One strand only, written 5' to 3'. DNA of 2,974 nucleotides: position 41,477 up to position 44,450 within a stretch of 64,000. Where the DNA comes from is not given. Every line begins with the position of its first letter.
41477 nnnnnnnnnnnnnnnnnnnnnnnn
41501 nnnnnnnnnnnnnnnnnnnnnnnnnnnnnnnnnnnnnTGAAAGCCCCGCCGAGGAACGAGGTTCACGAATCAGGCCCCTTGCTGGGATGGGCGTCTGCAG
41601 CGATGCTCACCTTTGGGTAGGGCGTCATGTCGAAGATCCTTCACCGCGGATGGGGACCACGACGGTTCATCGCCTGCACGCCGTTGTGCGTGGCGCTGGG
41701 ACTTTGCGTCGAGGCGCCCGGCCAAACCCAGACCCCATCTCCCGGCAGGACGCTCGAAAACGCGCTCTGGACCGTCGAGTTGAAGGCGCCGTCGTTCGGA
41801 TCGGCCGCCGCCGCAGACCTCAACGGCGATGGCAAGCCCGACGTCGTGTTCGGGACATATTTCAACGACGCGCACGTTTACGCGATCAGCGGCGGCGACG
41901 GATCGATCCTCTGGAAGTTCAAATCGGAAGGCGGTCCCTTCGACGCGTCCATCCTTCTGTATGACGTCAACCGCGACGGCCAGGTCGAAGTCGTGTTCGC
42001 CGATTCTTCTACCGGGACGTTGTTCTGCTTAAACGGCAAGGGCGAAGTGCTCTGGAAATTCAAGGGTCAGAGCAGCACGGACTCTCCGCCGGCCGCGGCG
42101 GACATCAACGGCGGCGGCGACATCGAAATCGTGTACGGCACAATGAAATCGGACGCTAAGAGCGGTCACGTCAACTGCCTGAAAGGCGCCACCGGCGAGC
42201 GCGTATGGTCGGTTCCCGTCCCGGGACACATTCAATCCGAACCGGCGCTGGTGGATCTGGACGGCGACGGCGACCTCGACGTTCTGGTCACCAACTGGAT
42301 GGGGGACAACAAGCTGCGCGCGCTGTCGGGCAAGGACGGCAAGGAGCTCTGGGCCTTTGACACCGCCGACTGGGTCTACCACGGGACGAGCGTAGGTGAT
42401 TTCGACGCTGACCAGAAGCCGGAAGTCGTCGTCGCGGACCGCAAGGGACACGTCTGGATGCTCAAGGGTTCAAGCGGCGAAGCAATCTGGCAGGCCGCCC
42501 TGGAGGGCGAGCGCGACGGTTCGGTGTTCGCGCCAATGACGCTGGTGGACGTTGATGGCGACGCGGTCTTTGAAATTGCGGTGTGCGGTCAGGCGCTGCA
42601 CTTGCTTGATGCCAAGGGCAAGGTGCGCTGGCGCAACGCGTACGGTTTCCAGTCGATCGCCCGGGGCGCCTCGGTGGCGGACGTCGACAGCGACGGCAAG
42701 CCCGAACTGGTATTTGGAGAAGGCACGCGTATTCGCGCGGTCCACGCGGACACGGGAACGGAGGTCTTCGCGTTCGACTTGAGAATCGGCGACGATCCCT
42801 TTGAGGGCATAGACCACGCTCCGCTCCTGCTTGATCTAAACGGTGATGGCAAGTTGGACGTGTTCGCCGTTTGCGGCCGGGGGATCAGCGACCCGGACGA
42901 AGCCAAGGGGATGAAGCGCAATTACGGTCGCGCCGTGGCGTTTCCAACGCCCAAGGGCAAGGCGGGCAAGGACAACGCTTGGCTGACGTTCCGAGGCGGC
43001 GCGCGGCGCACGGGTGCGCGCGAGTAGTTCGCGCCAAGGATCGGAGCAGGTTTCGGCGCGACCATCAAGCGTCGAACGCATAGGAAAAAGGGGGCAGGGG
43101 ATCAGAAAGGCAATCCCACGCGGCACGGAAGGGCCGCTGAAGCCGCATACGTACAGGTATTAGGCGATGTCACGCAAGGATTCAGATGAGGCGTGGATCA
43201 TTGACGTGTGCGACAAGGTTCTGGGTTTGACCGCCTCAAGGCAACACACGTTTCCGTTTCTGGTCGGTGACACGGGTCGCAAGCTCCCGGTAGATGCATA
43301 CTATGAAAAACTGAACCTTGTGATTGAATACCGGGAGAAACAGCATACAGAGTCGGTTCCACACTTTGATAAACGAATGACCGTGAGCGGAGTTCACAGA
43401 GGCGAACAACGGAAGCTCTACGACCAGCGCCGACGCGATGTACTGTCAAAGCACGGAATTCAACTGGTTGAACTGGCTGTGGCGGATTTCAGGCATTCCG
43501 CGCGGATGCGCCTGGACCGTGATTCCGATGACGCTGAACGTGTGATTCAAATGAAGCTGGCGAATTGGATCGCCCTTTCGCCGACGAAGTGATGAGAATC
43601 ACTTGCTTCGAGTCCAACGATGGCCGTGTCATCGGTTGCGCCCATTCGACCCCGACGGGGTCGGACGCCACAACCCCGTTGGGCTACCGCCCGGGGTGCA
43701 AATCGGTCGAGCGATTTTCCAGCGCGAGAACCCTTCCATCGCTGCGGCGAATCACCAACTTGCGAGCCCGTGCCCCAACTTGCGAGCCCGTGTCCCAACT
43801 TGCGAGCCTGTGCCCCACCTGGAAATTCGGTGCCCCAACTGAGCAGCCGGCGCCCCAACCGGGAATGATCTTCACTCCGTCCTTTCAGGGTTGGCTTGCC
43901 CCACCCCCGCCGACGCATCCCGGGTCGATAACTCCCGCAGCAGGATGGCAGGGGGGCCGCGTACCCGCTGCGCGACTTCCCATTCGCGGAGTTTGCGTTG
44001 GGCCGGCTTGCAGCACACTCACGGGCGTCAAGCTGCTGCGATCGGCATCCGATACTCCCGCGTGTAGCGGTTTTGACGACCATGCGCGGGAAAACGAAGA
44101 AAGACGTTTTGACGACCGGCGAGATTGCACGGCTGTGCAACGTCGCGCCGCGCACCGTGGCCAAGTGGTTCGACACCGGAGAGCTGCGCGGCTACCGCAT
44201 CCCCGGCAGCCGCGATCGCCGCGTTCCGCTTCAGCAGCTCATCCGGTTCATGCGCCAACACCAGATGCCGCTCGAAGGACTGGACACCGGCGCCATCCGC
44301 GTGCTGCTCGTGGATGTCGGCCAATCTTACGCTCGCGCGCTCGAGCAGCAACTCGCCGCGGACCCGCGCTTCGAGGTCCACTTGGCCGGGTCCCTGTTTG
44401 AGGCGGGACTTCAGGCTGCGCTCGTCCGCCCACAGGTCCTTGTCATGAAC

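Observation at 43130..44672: Low-G+C islet: orphan DUF559-like nuclease gene, a 20-bp iteron-like array and an excisionase-HTH/pseudo-receiver gene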

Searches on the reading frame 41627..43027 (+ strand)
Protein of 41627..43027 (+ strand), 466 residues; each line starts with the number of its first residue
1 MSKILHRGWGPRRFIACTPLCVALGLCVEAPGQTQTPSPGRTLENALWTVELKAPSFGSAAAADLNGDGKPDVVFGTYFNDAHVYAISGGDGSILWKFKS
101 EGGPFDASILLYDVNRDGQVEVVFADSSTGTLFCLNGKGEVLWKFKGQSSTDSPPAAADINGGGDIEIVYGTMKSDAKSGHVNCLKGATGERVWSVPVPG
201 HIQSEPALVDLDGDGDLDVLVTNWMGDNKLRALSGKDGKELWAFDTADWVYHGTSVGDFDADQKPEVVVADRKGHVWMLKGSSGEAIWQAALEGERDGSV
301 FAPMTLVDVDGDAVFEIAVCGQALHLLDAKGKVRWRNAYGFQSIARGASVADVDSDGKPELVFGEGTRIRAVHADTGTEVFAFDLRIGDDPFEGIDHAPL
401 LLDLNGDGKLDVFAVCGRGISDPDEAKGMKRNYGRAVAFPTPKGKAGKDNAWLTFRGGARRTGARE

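Call 5: search_protein_families(library=pfam, proteins=[window:41627-43027:+], max_evalue=1)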
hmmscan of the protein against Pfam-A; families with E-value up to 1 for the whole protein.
window:41627-43027:+ (466 aa): 17 families
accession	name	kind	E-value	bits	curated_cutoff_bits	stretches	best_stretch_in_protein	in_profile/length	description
PF13517.12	FG-GAP_3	-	1.5e-28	99.6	26.9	6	64-123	1-60/61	FG-GAP-like repeat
PF13570.13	Beta-prop_ACSF4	-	1.2e-19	71.3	133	2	179-336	70-209/329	Beta-alanine-activating enzyme, beta-propeller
PF25292.1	Beta-prop_CGLA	-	3.9e-19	69.7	26.8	4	109-149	34-73/316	Lambda-carrageenase beta-propeller domain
PF13360.13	PQQ_2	-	7.4e-19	68.8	27.6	2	178-316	41-168/233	Outer membrane protein assembly factor BamB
PF01839.29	FG-GAP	-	3.2e-17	62.5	22.1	4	59-88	4-27/37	FG-GAP repeat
PF23727.1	Beta-prop_FAM234A_B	-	1.3e-07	31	26.4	2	228-296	265-335/467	FAM234A/B beta-propeller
PF16743.10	PliI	-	3.5e-06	27.1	27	0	295-320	54-78/123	Periplasmic lysozyme inhibitor of I-type lysozyme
PF00404.24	Dockerin_1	-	1.2e-05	25.8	22.9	0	107-120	31-44/57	Dockerin type I domain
PF13202.12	EF-hand_5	-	0.0087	15.9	25.9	1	402-412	8-18/25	EF hand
PF03527.20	RHS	-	0.067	13.5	27.9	1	320-339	9-28/38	RHS protein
PF21348.3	RGL11_C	-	0.069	12.4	27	1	348-389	238-274/490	Rhamnogalacturonan lyase family 11, C-terminal domain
PF14779.12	BBS1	-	0.076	12.9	27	0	107-130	17-40/254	Ciliary BBSome complex subunit 1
PF21839.2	DUF6898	-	0.098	12.7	27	1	364-382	12-30/56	Domain of unknown function (DUF6898)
PF21955.1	CarG-like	-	0.11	13.1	28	0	63-81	8-26/144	Carbapenem resistance protein CarG-like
PF00036.39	EF-hand_1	-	0.18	11.9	25.4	0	106-121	3-18/29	EF hand domain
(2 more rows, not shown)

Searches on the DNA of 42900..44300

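Call 10: search_rna_families(source=window, start=42900, end=44300, threshold=evalue, max_evalue=10)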
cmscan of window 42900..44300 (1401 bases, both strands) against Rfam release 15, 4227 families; matches with E-value up to 10: 1.
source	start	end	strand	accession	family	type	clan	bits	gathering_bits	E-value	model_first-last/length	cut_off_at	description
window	43631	43678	-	RF01557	TB9Cs4H1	Gene; snRNA; snoRNA; HACA-box;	-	16.3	40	6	1-62/62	no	Trypanosomatid snoRNA TB9Cs4H1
